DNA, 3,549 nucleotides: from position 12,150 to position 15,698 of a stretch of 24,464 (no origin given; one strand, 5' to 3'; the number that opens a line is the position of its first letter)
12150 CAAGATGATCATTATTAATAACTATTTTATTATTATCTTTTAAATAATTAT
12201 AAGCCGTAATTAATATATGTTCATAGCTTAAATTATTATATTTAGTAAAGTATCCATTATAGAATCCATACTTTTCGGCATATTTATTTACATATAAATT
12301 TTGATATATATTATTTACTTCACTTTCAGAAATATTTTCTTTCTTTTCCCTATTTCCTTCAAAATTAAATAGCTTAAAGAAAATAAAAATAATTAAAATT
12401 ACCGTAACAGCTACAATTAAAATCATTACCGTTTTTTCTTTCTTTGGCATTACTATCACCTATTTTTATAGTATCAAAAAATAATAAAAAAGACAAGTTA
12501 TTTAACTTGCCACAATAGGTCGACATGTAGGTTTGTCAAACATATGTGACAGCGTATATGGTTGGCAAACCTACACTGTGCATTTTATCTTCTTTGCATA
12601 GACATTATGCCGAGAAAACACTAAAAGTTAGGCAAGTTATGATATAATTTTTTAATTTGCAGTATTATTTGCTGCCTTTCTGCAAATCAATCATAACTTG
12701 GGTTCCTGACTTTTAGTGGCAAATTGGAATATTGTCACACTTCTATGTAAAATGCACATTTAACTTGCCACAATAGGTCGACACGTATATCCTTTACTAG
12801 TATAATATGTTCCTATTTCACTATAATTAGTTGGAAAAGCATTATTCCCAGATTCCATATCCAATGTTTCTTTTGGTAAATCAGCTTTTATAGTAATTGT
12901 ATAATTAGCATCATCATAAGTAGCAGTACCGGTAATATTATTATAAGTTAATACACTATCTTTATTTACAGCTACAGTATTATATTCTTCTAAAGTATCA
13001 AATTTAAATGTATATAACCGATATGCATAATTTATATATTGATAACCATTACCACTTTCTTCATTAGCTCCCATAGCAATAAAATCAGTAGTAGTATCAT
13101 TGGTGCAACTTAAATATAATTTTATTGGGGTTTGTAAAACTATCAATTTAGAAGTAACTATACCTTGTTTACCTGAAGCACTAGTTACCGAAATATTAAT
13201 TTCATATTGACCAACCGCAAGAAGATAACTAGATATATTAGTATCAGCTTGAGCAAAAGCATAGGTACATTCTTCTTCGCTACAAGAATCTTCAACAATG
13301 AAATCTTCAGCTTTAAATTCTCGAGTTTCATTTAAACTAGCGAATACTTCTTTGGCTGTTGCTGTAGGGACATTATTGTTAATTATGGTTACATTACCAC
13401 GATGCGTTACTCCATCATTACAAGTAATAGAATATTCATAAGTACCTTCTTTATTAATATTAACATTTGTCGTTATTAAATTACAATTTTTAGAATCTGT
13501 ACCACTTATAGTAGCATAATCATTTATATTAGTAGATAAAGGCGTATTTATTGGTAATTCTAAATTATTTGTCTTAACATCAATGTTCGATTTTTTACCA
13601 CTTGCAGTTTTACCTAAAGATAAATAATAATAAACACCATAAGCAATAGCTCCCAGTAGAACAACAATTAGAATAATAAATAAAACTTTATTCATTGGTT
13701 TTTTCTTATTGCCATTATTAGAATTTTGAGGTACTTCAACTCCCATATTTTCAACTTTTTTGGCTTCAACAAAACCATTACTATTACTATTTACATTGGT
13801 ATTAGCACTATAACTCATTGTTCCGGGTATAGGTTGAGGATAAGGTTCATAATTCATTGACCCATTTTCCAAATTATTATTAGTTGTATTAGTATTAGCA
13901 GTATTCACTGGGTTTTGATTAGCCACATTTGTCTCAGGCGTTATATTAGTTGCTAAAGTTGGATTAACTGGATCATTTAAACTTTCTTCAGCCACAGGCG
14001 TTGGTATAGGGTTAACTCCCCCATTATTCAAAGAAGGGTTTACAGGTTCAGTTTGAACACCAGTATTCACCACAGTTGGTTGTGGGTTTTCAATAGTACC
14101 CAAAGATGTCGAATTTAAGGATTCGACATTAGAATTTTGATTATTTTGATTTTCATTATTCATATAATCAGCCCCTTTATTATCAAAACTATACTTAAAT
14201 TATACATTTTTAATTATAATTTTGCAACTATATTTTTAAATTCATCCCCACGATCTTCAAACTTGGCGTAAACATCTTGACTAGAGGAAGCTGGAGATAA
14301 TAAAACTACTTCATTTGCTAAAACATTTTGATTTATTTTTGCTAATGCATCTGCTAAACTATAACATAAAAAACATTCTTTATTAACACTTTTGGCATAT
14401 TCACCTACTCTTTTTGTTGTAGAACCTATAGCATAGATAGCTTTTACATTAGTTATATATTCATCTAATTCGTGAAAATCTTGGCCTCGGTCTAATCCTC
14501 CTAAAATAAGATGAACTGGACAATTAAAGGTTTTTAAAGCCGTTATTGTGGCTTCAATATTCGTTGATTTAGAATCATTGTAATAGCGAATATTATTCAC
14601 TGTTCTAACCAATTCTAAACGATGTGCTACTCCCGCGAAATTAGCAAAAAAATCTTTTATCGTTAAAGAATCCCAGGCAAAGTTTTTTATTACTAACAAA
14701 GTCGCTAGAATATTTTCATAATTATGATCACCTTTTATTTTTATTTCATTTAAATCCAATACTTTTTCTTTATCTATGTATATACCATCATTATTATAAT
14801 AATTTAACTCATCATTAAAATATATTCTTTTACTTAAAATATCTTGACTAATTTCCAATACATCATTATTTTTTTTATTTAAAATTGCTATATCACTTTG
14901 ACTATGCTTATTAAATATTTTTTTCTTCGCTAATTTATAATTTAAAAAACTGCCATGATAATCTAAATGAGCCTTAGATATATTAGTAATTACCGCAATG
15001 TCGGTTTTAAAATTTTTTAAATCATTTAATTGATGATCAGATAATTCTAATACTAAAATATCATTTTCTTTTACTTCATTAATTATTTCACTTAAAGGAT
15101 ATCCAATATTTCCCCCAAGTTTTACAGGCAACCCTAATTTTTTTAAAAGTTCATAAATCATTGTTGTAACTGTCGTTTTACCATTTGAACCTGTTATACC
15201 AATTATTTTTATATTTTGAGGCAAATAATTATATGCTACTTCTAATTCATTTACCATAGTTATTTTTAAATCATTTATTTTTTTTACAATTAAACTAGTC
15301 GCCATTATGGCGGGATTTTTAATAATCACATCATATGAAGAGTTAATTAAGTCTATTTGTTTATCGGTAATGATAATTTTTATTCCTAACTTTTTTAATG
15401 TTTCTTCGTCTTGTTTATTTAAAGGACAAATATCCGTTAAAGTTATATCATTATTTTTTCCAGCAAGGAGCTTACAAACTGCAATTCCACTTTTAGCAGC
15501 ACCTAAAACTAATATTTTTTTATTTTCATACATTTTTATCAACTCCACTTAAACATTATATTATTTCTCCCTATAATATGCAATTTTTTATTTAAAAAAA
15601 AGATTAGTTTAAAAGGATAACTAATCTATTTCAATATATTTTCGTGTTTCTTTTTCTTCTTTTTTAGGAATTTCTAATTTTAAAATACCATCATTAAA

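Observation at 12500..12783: Insertion that duplicates exactly 25-26 bp of a gene end and its terminator arm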

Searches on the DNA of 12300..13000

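Call 4: search_rna_families(source=window, start=12300, end=13000, threshold=evalue, max_evalue=10, show_alignments=3)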
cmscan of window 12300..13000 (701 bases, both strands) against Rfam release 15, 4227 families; matches with E-value up to 10: 9.
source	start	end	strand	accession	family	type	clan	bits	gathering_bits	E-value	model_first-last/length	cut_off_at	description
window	12628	12679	+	RF00296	snoR16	Gene; snRNA; snoRNA; CD-box;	-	19.5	45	2.5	1-86/86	no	Small nucleolar RNA R16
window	12448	12570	-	RF03019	RT-16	Gene; sRNA;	-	18.4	50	4.2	1-158/158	no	RT-16 RNA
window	12605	12679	-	RF01666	rox2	Cis-reg;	-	18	55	3.8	1-71/71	no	Drosophila rox2 ncRNA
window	12526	12575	-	RF03843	MIR2600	Gene; miRNA;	-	17.7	98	1.4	1-85/85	no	MIR2600 microRNA precursor family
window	12882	12926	-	RF01617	ceN113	Gene; snRNA; snoRNA; CD-box;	-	16.8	40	6.8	1-131/131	no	Caenorhabditis snoRNA ceN113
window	12485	12587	+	RF01209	snR76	Gene; snRNA; snoRNA; CD-box;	CL00071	15.8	55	2.6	1-101/101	no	Small nucleolar RNA snR76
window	12620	12717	-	RF04145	MIR8706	Gene; miRNA;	-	15.5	95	6.8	1-101/101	no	MIR8706 microRNA precursor family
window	12526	12575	-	RF04241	mir-5014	Gene; miRNA;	-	14.4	101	8.3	1-123/123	no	mir-5014 microRNA precursor family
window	12524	12577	+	RF04170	MIR7723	Gene; miRNA;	-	13.7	200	6.6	1-235/235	no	MIR7723 microRNA precursor family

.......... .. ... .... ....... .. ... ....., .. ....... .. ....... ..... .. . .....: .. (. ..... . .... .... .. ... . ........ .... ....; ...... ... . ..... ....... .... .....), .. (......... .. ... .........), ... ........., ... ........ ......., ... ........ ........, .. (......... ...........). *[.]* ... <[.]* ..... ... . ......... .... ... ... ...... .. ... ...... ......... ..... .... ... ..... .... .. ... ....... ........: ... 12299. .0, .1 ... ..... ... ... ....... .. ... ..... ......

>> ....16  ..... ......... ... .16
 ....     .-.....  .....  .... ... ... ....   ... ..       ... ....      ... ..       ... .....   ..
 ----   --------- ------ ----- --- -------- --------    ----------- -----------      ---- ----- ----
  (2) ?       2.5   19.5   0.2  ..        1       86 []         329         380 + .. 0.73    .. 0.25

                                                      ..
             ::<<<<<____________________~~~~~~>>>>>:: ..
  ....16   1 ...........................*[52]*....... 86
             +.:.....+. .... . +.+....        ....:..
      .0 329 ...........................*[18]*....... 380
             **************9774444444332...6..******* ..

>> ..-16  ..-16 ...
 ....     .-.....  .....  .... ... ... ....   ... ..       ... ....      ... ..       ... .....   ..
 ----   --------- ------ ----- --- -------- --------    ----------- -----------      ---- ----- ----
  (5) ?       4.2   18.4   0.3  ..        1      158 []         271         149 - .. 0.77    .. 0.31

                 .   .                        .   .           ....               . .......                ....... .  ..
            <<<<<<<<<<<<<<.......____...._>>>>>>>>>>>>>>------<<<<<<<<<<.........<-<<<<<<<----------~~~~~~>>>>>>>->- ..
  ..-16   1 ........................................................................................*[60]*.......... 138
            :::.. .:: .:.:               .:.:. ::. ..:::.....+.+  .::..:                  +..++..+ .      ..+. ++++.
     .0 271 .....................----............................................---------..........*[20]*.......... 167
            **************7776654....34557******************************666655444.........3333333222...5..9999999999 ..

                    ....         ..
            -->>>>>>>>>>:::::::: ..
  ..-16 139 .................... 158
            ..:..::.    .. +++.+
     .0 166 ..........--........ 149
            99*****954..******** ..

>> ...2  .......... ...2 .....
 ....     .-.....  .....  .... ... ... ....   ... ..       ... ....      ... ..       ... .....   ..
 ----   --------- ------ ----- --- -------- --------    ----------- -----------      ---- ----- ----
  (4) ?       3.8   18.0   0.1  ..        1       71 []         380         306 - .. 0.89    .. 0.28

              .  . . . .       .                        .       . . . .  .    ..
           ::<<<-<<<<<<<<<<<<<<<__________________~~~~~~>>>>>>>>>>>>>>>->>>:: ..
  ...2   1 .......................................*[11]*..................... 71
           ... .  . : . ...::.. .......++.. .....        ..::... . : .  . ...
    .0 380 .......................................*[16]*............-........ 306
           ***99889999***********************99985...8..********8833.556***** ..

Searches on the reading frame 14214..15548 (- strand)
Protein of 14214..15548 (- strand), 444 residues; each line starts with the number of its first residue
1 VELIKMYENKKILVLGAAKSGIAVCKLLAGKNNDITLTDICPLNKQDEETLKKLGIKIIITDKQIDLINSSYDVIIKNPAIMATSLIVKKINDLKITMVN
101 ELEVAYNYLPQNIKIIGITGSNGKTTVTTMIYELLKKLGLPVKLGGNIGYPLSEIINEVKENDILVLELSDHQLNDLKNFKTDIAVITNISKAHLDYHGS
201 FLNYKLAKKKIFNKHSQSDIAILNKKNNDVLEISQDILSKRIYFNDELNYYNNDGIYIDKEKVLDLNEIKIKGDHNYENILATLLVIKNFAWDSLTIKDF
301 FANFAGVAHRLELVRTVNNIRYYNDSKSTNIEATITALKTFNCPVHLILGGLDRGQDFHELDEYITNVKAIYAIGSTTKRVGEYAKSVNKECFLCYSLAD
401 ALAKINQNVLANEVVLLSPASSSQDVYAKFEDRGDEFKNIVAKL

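Call 38: search_protein_families(library=pfam, proteins=[window:14214-15548:-], max_evalue=0.001)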
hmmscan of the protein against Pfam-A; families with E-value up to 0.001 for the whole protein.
window:14214-15548:- (444 aa): 2 families
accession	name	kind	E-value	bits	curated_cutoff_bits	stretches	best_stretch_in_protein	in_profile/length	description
PF08245.18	Mur_ligase_M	-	5e-32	111.9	24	1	118-286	1-199/200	Mur ligase middle domain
PF02875.26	Mur_ligase_C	-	2.9e-09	38.2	28.4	1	309-420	1-126/127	Mur ligase, glutamate ligase domain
